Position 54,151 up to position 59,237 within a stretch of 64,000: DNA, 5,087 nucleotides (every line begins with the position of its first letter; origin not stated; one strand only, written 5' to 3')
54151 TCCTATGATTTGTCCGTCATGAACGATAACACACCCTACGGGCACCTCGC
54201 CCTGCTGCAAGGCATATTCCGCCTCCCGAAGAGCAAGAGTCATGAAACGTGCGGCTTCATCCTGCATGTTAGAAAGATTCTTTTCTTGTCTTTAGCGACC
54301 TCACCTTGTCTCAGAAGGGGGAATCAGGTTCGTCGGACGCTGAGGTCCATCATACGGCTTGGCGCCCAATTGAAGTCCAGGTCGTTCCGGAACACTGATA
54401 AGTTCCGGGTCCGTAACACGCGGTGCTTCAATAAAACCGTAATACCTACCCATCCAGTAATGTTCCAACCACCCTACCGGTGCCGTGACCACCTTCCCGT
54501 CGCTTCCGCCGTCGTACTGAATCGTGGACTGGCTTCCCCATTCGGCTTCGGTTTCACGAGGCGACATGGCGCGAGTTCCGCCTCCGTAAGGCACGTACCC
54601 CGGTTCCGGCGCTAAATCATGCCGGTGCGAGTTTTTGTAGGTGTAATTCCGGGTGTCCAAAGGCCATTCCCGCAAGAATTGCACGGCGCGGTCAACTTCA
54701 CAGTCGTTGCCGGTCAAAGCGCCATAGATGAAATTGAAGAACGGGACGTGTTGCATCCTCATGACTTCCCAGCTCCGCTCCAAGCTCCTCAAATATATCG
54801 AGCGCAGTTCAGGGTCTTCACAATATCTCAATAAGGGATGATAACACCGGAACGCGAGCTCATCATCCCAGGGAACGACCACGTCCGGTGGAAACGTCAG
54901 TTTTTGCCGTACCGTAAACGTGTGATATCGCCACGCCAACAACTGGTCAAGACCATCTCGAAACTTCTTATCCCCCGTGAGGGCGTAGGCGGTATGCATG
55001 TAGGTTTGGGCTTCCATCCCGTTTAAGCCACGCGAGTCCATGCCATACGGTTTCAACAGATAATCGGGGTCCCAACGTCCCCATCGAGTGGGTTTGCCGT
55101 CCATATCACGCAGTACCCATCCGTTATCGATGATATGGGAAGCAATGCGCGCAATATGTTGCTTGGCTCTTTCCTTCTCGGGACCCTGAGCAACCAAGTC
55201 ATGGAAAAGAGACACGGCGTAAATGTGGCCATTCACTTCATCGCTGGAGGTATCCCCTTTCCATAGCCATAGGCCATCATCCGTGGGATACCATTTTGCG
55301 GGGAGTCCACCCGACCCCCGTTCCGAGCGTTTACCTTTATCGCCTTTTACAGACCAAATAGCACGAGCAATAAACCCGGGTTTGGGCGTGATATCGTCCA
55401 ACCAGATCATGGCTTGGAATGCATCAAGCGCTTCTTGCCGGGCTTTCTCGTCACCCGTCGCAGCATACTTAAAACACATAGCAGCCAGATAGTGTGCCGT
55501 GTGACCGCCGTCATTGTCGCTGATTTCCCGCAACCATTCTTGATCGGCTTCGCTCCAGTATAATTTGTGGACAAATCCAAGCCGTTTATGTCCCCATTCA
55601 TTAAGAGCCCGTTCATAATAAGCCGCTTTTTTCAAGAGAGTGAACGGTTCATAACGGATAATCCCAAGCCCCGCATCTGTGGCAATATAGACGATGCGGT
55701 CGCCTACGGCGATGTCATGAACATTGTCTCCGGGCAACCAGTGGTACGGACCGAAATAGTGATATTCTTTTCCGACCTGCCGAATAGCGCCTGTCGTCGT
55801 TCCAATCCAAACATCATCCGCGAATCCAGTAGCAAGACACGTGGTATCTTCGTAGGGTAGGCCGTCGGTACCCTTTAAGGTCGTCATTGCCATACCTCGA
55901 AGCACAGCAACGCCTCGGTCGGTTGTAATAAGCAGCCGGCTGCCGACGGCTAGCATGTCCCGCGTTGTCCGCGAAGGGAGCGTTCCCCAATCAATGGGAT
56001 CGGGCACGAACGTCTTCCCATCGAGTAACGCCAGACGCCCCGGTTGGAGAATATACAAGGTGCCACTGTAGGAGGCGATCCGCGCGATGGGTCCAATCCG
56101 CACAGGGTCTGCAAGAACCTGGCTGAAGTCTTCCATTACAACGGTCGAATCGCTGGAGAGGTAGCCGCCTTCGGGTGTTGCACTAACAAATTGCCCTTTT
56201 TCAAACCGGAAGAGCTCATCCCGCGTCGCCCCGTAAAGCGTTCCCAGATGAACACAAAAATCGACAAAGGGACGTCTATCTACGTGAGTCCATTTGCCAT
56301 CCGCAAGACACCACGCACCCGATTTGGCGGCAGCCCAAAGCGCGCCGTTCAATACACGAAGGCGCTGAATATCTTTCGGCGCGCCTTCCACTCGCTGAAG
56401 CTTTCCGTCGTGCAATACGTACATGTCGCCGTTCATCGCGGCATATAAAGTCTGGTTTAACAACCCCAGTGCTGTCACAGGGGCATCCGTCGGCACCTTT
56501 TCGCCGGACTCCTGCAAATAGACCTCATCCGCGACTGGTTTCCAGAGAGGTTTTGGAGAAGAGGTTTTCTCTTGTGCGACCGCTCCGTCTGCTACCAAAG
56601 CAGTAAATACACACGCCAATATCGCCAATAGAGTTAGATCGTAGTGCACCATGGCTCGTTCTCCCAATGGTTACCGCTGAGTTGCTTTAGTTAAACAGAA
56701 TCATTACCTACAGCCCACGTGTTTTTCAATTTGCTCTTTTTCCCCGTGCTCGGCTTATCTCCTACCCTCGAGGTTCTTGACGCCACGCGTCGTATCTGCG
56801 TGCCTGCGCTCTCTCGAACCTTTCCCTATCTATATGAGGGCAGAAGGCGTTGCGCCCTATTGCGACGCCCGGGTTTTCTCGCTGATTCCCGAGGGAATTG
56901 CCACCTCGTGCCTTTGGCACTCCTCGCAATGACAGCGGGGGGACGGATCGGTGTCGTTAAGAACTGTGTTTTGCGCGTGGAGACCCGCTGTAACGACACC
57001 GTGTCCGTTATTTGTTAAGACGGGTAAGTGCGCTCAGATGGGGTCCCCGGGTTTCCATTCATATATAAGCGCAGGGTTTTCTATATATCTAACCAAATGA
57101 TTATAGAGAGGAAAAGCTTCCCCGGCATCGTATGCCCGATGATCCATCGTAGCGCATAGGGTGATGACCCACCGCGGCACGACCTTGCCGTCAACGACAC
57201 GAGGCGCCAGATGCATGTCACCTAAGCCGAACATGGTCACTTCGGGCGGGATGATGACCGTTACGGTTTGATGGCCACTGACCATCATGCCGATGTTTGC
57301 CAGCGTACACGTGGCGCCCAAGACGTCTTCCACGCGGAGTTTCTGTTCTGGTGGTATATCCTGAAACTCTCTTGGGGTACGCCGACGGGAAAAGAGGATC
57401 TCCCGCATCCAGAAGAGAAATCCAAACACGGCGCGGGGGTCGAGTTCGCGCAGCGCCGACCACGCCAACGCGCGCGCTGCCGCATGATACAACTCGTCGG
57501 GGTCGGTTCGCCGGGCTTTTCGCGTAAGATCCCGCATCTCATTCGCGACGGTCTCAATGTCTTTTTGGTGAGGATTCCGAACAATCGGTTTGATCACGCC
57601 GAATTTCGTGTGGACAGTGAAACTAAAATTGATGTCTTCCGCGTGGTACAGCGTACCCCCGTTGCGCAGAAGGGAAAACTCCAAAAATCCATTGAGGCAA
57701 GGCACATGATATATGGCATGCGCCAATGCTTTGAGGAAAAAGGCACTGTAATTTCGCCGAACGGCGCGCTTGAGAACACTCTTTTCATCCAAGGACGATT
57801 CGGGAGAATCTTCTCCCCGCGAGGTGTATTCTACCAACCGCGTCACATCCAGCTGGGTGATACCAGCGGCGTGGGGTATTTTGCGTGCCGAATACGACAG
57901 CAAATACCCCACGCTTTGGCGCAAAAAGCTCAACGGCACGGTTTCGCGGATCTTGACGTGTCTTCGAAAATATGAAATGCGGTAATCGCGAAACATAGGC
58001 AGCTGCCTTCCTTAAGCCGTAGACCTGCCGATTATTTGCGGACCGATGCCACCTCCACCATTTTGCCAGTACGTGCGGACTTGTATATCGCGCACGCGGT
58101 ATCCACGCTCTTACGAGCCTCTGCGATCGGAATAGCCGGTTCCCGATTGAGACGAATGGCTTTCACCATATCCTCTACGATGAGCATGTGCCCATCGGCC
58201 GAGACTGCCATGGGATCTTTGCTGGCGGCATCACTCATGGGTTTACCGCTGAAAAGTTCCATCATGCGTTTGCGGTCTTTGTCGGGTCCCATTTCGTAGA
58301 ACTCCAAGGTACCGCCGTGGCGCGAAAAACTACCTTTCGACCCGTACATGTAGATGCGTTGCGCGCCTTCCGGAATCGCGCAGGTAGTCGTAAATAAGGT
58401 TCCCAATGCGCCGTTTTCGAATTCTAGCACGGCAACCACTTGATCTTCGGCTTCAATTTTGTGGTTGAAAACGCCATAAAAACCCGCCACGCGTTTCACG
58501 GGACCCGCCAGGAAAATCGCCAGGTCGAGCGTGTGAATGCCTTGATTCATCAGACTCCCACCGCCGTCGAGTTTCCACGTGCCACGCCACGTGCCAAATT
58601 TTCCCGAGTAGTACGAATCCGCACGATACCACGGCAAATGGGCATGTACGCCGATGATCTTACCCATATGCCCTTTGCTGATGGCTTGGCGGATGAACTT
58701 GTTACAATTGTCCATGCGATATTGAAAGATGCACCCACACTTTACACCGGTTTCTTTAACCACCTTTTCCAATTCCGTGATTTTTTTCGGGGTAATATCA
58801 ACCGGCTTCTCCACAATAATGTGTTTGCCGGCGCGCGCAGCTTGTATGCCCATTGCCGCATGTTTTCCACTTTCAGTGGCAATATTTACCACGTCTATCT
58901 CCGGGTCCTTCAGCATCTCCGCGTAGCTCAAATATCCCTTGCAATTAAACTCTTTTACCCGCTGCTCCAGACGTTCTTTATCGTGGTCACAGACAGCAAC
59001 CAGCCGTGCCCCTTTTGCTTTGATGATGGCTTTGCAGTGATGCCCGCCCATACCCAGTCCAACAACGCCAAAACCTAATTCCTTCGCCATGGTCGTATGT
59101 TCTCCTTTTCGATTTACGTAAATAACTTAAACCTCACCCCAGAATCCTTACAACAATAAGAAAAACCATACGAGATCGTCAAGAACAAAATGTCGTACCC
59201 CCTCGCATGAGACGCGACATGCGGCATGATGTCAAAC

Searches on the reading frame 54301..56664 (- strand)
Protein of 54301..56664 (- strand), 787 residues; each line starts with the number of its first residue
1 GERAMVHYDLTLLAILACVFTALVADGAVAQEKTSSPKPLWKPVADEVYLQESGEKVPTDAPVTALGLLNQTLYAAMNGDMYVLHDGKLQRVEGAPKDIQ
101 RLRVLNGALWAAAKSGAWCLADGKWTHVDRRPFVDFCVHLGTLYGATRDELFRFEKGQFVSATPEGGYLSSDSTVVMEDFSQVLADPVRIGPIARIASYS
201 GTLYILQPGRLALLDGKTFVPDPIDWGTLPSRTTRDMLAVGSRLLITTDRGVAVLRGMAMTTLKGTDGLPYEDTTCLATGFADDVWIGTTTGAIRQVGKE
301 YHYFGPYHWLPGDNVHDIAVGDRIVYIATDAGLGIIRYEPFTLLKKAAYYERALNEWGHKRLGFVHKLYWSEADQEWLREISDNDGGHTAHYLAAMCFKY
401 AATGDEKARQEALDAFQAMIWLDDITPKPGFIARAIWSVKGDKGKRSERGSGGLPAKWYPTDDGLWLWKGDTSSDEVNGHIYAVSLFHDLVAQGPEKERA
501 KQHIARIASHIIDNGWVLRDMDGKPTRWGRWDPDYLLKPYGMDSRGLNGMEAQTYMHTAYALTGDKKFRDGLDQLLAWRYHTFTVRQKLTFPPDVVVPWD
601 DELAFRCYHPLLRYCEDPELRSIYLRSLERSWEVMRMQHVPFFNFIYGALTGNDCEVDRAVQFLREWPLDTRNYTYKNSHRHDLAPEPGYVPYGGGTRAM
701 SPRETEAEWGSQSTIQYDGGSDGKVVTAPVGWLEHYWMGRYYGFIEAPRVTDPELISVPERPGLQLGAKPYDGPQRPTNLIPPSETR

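Call 41: search_protein_families(library=pfam, proteins=[window:54301-56664:-], max_evalue=0.0001)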
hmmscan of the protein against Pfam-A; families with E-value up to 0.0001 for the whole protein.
window:54301-56664:- (787 aa): 0 families

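Call 59: search_protein_families(library=ncbifam, proteins=[window:54301-56664:-], max_evalue=1)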
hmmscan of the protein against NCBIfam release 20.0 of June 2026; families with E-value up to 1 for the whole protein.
window:54301-56664:- (787 aa): 1 family
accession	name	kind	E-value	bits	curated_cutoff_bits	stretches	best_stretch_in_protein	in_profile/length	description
NF052228.1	T9SS_PorZ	equivalog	0.23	9.8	260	0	260-294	518-554/757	type IX secretion system anionic LPS delivery protein PorZ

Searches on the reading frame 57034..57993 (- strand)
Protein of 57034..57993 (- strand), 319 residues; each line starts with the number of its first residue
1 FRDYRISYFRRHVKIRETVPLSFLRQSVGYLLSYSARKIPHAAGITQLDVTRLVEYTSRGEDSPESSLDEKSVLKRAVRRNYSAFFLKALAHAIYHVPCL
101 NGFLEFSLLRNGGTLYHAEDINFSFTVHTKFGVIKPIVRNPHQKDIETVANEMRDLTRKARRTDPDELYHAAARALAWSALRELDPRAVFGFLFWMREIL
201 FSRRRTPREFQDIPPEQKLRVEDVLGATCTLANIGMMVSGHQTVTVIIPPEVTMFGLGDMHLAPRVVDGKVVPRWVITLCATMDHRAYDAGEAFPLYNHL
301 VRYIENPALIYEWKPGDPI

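Call 41: search_protein_families(library=pfam, proteins=[window:57034-57993:-], max_evalue=0.0001)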
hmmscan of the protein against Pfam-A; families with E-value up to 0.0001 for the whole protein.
window:57034-57993:- (319 aa): 1 family
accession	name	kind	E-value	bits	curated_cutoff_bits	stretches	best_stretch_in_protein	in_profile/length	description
PF00198.28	2-oxoacid_dh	-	3.4e-37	128.5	23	2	216-310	137-230/232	2-oxoacid dehydrogenases acyltransferase (catalytic domain)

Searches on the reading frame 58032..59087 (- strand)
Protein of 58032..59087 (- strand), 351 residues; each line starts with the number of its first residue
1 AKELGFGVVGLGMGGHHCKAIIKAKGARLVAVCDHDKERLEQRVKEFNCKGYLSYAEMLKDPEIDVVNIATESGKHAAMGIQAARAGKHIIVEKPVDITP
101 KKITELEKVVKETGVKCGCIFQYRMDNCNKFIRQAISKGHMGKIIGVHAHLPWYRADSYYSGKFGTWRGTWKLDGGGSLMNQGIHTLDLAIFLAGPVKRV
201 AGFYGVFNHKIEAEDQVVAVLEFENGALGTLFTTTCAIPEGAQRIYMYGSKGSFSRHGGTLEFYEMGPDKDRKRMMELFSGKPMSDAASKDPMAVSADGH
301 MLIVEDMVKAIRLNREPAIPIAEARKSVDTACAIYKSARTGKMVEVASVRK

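Call 59: search_protein_families(library=ncbifam, proteins=[window:58032-59087:-], max_evalue=1)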
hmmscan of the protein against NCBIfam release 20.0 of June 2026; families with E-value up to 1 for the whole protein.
window:58032-59087:- (351 aa): 16 families
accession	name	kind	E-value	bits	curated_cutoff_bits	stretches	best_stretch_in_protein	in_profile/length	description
TIGR04380.1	myo_inos_iolG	equivalog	5.6e-37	127.4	355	1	4-255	2-251/330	inositol 2-dehydrogenase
NF052479.1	LevoglcsnDh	equivalog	8.9e-28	97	650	2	31-203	40-211/386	levoglucosan dehydrogenase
NF040723.1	UDP-GlcNAcDh_Arch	equivalog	7.9e-23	81.4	450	1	6-249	3-230/302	UDP-N-acetylglucosamine 3-dehydrogenase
NF008607.0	PRK11579.1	subfamily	1.1e-20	74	330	1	5-258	6-251/346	oxidoreductase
NF007574.0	PRK10206.1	equivalog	3.1e-19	69.2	352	1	36-258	37-249/345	oxidoreductase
NF052679.1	InsChiInosDhIolG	equivalog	1.3e-14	54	540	1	4-151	3-155/343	bifunctional inositol 2-dehydrogenase/D-chiro-inositol 1-dehydrogenase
NF058561.1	BT_2158_fam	equivalog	7.7e-13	47.8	750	1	8-150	38-183/487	glycoside 3-dehydrogenase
NF041392.1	XylDh_Gfo6_Halo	equivalog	2e-11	43.3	350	1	4-230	17-251/350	D-xylose 1-dehydrogenase Gfo6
NF058563.1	BT_2159_fam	equivalog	1.2e-09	37.7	650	1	7-145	4-144/350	disaccharide 3-dehydrogenase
NF003993.0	PRK05472.2-2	equivalog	0.0018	17.9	217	1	8-87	93-169/212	redox-sensing transcriptional repressor Rex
NF040740.1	ornith_Ord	equivalog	0.0032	17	400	1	8-82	5-88/335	2,4-diaminopentanoate dehydrogenase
NF009830.0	PRK13304.1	equivalog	0.011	15.2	267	1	6-92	4-90/265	aspartate dehydrogenase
NF003996.0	PRK05472.2-5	equivalog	0.017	14.9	138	1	22-71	98-147/209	redox-sensing transcriptional repressor Rex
TIGR03570.1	NeuD_NnaD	subfamily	0.023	14.3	160.8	1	8-68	4-64/202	NeuD/PglB/VioB family sugar acetyltransferase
NF003992.0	PRK05472.2-1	equivalog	0.046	12.9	226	1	9-79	104-176/249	redox-sensing transcriptional repressor Rex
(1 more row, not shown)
